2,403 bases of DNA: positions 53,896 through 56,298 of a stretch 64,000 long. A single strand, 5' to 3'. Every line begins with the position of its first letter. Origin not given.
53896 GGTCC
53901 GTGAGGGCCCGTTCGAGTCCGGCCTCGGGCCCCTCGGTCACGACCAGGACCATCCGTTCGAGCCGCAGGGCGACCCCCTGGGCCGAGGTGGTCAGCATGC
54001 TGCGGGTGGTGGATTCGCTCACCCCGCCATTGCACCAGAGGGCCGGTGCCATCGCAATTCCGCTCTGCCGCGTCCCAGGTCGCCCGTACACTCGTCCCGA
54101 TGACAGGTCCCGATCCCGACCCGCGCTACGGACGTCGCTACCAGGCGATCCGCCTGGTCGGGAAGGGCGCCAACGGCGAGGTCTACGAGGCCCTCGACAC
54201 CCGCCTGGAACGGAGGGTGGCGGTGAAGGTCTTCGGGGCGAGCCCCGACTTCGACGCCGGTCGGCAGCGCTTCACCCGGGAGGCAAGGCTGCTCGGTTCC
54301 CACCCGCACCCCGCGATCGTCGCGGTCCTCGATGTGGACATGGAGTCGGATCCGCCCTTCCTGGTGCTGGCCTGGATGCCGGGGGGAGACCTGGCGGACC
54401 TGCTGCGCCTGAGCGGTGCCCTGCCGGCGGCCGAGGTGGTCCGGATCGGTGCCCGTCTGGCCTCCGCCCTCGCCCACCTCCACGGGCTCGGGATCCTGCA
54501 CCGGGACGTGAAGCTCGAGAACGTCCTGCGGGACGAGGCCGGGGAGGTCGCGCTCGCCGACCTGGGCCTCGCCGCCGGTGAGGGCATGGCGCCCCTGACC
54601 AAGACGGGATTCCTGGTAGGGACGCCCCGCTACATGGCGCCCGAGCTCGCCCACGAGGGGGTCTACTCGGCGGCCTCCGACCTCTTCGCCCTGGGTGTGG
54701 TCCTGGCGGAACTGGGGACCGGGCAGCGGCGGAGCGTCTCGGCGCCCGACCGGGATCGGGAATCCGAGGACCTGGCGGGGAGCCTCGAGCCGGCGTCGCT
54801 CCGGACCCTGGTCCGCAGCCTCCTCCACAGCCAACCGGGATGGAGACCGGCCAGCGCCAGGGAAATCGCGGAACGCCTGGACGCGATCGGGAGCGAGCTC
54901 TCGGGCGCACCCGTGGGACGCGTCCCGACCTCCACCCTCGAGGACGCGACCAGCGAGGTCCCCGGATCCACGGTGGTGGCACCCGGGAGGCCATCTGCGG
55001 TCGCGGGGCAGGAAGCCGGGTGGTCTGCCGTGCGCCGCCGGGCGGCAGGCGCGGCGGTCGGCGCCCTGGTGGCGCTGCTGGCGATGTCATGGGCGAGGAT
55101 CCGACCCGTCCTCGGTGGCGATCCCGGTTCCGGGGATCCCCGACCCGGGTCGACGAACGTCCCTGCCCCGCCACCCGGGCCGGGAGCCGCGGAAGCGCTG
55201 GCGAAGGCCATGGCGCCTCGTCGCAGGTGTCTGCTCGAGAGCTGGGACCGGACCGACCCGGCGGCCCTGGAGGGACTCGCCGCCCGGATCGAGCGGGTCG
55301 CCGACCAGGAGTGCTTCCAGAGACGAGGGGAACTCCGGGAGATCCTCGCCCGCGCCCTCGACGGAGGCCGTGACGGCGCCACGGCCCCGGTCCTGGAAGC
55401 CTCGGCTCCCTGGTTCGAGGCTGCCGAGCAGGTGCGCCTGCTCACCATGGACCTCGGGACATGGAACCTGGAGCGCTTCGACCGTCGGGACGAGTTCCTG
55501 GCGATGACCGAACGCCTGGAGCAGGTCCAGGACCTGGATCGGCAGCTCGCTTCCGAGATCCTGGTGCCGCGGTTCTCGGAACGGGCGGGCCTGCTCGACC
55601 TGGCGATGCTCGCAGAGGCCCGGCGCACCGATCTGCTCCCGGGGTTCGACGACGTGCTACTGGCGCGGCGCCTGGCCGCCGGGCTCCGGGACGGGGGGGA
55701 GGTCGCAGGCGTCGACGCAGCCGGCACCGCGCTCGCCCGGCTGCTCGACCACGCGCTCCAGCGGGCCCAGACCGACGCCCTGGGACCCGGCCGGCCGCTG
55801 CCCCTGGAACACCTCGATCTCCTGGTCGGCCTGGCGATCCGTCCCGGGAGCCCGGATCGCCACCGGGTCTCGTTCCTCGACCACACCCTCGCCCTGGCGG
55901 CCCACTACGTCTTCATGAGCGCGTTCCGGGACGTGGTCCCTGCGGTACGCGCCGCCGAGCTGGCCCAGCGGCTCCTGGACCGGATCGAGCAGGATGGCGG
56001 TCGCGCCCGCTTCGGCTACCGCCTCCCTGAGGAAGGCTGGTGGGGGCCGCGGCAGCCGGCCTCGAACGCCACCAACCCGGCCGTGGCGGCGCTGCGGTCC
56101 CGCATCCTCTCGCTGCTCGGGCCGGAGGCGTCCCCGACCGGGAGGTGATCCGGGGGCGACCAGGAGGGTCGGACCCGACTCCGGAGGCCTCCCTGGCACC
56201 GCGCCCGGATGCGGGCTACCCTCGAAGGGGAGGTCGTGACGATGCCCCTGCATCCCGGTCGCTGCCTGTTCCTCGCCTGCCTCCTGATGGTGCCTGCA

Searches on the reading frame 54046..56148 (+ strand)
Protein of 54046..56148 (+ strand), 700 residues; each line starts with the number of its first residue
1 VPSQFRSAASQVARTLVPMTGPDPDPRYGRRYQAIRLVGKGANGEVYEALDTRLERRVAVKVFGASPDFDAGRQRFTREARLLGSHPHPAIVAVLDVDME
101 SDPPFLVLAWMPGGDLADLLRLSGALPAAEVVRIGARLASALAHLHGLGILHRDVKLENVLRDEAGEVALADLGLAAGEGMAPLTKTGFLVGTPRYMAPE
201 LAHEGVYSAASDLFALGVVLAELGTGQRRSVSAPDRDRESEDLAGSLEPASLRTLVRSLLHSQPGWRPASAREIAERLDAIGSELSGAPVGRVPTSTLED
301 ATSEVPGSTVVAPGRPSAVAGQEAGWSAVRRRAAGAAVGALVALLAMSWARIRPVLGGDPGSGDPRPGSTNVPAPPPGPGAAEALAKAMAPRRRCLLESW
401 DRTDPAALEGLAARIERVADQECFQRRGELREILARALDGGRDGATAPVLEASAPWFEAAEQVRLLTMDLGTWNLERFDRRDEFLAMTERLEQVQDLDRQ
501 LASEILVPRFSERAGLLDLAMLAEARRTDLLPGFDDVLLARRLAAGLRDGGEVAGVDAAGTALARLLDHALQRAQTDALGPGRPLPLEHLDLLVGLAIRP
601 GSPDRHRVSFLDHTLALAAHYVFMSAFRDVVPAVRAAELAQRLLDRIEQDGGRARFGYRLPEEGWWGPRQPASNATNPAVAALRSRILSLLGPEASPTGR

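Call 60: search_protein_families(library=pfam, proteins=[window:54046-56148:+], max_evalue=0.00001)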
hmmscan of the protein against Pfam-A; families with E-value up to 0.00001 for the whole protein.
window:54046-56148:+ (700 aa): 2 families
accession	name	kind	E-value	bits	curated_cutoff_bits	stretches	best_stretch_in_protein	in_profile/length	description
PF00069.31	Pkinase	-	3.7e-41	141.7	31.7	1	32-235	1-202/263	Protein kinase domain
PF07714.23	PK_Tyr_Ser-Thr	-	2.5e-31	109.4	23.1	1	35-227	4-202/258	Protein tyrosine and serine/threonine kinase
